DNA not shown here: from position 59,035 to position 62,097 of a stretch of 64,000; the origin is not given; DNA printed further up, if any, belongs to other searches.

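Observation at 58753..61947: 920-aa fusion of a polytopic transporter-like domain with a HEAT/ARM-like repeat domain, coupled to a stand-alone cNMP-binding protein, in an ftsY operon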

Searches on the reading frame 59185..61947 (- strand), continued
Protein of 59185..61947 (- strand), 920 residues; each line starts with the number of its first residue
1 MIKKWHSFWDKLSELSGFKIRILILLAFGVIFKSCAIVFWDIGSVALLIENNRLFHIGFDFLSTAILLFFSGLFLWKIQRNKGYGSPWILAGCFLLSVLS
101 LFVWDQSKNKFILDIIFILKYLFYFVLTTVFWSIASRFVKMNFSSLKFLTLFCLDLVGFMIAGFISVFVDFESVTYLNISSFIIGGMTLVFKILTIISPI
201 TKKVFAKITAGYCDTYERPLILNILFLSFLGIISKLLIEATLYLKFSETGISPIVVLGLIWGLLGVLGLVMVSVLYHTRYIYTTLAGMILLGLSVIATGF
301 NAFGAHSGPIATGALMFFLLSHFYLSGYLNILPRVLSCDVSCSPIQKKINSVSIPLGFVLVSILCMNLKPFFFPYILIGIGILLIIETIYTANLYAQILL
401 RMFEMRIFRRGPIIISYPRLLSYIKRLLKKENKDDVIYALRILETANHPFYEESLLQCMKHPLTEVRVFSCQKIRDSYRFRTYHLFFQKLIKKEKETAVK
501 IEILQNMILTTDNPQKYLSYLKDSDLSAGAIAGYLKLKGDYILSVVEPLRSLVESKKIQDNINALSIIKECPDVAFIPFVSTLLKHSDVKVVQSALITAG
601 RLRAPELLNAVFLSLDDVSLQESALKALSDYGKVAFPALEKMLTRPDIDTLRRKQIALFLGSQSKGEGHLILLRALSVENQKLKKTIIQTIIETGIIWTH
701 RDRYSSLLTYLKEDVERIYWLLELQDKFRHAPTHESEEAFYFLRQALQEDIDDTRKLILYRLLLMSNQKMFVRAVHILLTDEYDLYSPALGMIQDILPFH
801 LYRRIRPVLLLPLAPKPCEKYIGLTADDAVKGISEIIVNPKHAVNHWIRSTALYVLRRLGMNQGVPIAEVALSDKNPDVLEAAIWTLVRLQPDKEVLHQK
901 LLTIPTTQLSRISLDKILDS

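Call 35: find_related_loci(query=A1, collection=genome_contigs, flank=4000)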
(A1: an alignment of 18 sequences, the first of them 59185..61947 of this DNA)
Query A1 (920 aa) in genome_contigs; peptide patterns used: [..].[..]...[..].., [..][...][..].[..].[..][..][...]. (x = any residue, [..] = any of these).
65 stretches matched a pattern; 10 encode a relative of the query (tblastn E <= 1e-3); 10 distinct loci.
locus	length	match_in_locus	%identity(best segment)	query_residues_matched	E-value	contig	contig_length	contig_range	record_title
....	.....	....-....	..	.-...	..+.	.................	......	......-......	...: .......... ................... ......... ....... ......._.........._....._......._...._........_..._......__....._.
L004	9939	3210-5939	49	10-920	0e+0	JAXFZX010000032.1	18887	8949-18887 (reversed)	MAG: Pseudomonadota bacterium isolate CB4 bin31 ctg000166319, whole genome shotgun sequence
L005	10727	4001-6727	50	11-920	0e+0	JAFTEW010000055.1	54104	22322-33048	MAG: Alphaproteobacteria bacterium isolate RGIG3755 Roe_deer_Abomasum-1__c278969, whole genome shotgun sequence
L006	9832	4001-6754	48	11-920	0e+0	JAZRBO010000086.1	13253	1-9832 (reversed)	MAG: Alphaproteobacteria bacterium isolate T1900045126_TC20190120.MAGScoT_cleanbin_000006 SGB_4864_k141_428400, whole ge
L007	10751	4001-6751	48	11-920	0e+0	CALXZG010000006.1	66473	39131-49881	MAG: uncultured Alphaproteobacteria bacterium isolate BRZ_KG__bin33 genome assembly, contig: BRZ_KG__NODE_534_length_664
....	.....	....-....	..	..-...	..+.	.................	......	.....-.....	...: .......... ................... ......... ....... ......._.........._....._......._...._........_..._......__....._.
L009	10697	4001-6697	51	29-920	0e+0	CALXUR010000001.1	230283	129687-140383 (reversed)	MAG: uncultured Alphaproteobacteria bacterium isolate BRZ_KF__bin82 genome assembly, contig: BRZ_KF__NODE_35_length_2302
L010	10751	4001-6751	49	11-920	0e+0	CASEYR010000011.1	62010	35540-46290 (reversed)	uncultured Alphaproteobacteria bacterium isolate B5_L1_362362_idba_bin.105 genome assembly, contig: B5_L1_362362_idba_bi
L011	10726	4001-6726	45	11-920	0e+0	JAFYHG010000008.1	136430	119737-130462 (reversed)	MAG: Alphaproteobacteria bacterium isolate RGIG7089 Sheep_Rumen.Co__c1003935, whole genome shotgun sequence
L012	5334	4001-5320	35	25-461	3e-71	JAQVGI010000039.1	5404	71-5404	MAG: Alphaproteobacteria bacterium isolate STE_179 NODE_45395_length_5404_cov_3.763123_Sandtown_E, whole genome shotgun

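Call 57: find_encoding_contigs(protein=P0019, flank=5000, max_places=1)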
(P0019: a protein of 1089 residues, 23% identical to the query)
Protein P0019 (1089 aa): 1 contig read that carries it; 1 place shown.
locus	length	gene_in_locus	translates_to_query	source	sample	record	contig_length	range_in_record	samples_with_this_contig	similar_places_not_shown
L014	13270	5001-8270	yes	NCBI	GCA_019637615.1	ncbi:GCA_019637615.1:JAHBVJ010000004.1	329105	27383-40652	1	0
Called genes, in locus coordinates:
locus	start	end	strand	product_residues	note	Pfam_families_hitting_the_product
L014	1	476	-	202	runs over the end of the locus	PF07638:Sigma70_ECF (weak), PF04542:Sigma70_r2, PF08281:Sigma70_r4_2, PF04545:Sigma70_r4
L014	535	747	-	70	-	-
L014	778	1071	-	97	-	-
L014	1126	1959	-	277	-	PF00583:Acetyltransf_1 (faint), PF13527:Acetyltransf_9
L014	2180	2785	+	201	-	PF00440:TetR_N, PF17932:TetR_C_24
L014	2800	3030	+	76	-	-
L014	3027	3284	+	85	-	-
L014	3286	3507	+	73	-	-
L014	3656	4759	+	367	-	PF02771:Acyl-CoA_dh_N, PF02770:Acyl-CoA_dh_M, PF00441:Acyl-CoA_dh_1, PF08028:Acyl-CoA_dh_2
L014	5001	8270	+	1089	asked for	PF03219:TLC (weak), PF07690:MFS_1, PF02985:HEAT (faint), PF03130:HEAT_PBS (faint), PF13646:HEAT_2 (weak), PF00027:cNMP_binding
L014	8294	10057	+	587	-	-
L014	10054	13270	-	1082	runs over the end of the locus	PF02985:HEAT (faint), PF03219:TLC (faint), PF13646:HEAT_2, PF00027:cNMP_binding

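Call 62: list_cluster_members(proteins=[P0001, P0150, P0059])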
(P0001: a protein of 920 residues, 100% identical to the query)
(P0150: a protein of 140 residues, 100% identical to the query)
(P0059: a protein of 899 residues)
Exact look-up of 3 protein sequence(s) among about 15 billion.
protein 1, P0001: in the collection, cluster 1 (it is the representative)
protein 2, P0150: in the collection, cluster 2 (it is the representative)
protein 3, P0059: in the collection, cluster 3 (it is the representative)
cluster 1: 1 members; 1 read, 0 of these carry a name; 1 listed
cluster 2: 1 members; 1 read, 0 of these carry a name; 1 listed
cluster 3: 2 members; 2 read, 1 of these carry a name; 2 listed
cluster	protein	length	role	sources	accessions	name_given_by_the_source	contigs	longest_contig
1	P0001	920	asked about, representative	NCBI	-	-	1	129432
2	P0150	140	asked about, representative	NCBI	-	-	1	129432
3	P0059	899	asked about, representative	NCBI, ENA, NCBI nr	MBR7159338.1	MAG: HEAT repeat domain-containing protein [Alphaproteobacteria bacterium] | HEAT repeat domain-containing protein [Alphaproteobacteria bacterium]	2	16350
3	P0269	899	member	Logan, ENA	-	-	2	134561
